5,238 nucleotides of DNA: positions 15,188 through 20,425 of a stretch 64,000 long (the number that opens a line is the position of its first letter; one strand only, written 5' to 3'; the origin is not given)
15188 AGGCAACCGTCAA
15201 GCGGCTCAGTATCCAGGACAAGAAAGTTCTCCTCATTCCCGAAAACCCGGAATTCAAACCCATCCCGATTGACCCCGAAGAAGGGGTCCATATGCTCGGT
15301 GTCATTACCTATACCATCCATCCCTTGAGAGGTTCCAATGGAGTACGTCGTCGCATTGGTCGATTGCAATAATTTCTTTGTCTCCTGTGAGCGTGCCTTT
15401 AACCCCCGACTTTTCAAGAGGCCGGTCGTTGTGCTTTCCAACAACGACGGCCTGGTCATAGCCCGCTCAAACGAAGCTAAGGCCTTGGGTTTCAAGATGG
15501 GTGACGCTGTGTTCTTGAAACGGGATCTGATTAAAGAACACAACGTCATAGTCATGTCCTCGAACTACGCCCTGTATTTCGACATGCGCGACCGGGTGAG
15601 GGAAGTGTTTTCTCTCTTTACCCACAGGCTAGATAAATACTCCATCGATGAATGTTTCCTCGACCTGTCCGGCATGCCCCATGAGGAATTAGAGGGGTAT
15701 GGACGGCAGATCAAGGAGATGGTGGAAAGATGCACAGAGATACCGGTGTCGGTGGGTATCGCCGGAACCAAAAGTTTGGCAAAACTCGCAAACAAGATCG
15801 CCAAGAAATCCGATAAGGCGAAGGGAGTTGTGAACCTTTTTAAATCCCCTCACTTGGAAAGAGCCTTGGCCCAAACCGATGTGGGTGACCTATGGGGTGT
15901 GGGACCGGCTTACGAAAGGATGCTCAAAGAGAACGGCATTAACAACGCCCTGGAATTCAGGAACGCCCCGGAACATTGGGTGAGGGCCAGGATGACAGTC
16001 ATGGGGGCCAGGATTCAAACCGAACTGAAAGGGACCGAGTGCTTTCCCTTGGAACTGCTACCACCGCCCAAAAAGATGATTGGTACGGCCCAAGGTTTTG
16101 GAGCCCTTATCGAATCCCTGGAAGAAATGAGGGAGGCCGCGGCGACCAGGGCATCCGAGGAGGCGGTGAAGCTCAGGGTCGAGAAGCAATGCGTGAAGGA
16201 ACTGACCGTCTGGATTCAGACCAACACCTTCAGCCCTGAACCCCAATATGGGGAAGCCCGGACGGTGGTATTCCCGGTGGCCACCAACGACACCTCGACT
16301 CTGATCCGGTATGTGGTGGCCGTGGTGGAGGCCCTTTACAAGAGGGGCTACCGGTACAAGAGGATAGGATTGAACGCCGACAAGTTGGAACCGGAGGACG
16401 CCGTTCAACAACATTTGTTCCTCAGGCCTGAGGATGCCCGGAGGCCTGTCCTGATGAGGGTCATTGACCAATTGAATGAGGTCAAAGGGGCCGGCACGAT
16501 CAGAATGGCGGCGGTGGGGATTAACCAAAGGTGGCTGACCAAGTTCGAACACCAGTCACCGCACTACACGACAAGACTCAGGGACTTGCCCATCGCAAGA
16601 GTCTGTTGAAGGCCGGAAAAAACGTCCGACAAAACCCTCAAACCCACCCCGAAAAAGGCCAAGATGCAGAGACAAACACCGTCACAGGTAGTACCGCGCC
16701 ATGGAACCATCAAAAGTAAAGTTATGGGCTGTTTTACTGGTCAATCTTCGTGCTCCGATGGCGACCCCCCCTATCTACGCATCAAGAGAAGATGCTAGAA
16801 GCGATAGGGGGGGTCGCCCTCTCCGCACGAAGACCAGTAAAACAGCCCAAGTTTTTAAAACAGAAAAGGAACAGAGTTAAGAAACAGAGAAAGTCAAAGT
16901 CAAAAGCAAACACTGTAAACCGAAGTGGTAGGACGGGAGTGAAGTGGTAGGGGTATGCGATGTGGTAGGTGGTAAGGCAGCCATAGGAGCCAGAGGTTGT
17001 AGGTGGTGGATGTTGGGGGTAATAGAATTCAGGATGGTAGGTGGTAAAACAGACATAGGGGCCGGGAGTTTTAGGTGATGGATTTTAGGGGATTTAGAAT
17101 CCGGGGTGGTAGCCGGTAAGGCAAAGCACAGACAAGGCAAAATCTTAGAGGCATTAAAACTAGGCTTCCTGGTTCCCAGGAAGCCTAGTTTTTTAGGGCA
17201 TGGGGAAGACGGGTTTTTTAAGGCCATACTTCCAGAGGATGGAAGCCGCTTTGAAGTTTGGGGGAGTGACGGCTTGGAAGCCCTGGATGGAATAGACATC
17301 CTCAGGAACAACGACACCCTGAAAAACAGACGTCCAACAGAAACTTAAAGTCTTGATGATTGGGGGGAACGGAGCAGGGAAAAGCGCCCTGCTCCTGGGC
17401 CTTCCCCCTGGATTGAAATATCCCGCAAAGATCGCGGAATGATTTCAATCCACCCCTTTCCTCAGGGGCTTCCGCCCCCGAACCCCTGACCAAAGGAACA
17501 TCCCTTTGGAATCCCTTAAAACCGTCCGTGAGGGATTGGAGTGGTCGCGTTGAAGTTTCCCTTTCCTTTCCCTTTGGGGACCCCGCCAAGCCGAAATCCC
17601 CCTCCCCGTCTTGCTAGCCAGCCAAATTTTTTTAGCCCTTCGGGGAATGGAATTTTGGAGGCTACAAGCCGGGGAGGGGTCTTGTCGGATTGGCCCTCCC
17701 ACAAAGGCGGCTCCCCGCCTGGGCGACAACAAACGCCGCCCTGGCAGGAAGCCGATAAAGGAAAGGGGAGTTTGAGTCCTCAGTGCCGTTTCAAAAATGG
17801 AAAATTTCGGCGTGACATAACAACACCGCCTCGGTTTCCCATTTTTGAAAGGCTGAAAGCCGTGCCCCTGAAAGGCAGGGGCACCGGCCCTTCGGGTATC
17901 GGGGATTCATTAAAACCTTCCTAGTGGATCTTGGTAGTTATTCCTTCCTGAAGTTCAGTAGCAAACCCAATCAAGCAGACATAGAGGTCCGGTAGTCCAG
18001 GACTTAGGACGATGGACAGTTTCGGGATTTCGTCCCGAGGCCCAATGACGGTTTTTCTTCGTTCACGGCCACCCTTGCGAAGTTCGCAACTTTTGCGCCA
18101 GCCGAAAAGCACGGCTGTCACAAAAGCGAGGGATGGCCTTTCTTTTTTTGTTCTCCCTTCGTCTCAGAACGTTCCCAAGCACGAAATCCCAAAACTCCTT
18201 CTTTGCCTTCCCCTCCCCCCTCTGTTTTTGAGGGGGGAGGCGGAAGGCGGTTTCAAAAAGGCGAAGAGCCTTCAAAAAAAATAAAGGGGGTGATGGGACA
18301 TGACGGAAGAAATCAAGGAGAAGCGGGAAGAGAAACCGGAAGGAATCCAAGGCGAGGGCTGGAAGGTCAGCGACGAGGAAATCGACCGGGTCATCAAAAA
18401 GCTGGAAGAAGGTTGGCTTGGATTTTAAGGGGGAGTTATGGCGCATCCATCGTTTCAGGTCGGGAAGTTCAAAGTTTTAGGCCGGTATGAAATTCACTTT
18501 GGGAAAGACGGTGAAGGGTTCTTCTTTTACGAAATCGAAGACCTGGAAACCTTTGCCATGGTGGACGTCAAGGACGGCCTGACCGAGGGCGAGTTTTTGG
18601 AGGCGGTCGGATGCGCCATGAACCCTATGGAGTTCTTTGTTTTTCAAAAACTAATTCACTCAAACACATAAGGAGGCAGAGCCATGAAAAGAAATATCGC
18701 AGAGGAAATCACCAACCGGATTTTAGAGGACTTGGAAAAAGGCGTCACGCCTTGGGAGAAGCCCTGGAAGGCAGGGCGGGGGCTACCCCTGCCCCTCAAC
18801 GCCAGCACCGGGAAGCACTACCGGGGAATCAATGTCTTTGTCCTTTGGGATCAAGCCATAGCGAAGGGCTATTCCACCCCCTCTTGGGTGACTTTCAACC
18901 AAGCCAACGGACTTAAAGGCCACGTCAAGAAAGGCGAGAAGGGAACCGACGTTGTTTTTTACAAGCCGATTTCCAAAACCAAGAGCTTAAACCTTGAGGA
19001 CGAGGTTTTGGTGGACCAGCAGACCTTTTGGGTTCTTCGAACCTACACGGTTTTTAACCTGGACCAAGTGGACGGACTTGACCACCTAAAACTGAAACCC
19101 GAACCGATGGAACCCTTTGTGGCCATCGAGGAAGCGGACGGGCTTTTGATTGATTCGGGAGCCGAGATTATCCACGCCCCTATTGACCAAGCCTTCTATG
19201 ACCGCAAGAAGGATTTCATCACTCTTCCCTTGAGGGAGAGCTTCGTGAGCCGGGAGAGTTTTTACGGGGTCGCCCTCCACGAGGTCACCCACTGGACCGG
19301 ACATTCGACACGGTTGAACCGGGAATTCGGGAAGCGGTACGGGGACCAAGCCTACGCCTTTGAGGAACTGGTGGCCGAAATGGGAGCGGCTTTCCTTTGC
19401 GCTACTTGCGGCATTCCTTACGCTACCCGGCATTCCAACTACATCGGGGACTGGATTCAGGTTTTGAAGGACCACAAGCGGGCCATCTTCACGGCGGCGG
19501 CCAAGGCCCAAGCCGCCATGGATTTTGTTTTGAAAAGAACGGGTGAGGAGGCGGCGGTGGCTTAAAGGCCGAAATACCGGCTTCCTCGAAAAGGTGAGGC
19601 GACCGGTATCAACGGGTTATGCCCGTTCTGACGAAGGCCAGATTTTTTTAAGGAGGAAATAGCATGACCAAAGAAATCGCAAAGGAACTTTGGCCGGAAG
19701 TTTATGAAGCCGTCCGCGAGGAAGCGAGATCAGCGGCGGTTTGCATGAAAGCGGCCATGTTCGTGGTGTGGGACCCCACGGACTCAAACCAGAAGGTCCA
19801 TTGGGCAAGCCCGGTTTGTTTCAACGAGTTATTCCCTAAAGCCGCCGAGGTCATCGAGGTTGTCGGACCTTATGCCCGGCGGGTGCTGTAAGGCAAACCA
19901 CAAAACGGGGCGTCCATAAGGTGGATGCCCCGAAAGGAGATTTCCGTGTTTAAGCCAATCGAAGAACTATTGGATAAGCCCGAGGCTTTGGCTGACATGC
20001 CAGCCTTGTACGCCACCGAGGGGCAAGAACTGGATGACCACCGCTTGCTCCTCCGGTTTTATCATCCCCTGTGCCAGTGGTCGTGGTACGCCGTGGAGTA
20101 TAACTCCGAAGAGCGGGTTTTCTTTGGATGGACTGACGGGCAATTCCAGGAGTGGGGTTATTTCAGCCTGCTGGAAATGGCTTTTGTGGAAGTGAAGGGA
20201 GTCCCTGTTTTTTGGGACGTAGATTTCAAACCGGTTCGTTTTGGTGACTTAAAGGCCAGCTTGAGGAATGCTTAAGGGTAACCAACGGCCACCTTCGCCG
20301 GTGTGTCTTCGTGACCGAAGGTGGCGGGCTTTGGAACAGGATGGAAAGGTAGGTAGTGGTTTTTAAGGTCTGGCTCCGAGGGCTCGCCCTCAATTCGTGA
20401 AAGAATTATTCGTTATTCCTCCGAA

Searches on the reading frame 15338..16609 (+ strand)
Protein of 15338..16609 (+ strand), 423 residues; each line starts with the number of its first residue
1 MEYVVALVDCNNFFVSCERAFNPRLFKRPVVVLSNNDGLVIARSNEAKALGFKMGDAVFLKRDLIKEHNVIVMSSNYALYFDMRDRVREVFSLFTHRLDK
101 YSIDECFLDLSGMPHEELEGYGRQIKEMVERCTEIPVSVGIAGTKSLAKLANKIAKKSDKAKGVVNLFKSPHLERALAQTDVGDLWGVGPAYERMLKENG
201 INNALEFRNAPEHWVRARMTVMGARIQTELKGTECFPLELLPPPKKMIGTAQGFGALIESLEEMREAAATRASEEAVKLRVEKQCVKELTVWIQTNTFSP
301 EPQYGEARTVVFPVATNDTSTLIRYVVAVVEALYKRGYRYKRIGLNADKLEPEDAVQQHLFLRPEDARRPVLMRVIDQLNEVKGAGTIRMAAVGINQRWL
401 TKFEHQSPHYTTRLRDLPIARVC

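Call 29: search_protein_families(library=pfam, proteins=[window:15338-16609:+], max_evalue=0.001)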
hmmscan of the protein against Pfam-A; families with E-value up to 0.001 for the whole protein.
window:15338-16609:+ (423 aa): 3 families
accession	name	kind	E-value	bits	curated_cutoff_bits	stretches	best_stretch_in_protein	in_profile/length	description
PF00817.25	IMS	-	1.7e-35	122.6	23.2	1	8-152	1-147/148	impB/mucB/samB family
PF13438.11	DUF4113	-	1.8e-16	60.3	24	1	372-419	3-50/51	Domain of unknown function (DUF4113)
PF11799.13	IMS_C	-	1.5e-15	57.9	20.7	1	245-360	1-109/109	impB/mucB/samB family C-terminal domain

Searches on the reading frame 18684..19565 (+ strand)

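Call 29: search_protein_families(library=pfam, proteins=[window:18684-19565:+], max_evalue=0.001)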
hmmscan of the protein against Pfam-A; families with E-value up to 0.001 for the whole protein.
window:18684-19565:+ (293 aa): 2 families
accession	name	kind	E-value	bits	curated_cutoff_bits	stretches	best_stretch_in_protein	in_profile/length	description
PF18818.7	MPTase-PolyVal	-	2.4e-45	154.1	27.5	1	149-274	1-126/126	Zincin-like metallopeptidase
PF08401.16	ArdcN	-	7.2e-40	136.5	22.6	1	4-124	2-123/123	N-terminal domain of anti-restriction factor ArdC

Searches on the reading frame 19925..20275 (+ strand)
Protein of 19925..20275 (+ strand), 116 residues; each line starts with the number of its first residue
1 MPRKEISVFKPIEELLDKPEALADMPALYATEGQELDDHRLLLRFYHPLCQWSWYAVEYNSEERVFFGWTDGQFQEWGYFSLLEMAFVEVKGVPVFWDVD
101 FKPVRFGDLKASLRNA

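Call 29: search_protein_families(library=pfam, proteins=[window:19925-20275:+], max_evalue=0.001)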
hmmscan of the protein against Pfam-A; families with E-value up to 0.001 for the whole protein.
window:19925-20275:+ (116 aa): 1 family
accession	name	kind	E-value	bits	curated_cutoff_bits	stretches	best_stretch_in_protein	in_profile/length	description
PF11171.13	DUF2958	-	6.3e-05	23.7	21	1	33-103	19-93/111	Protein of unknown function (DUF2958)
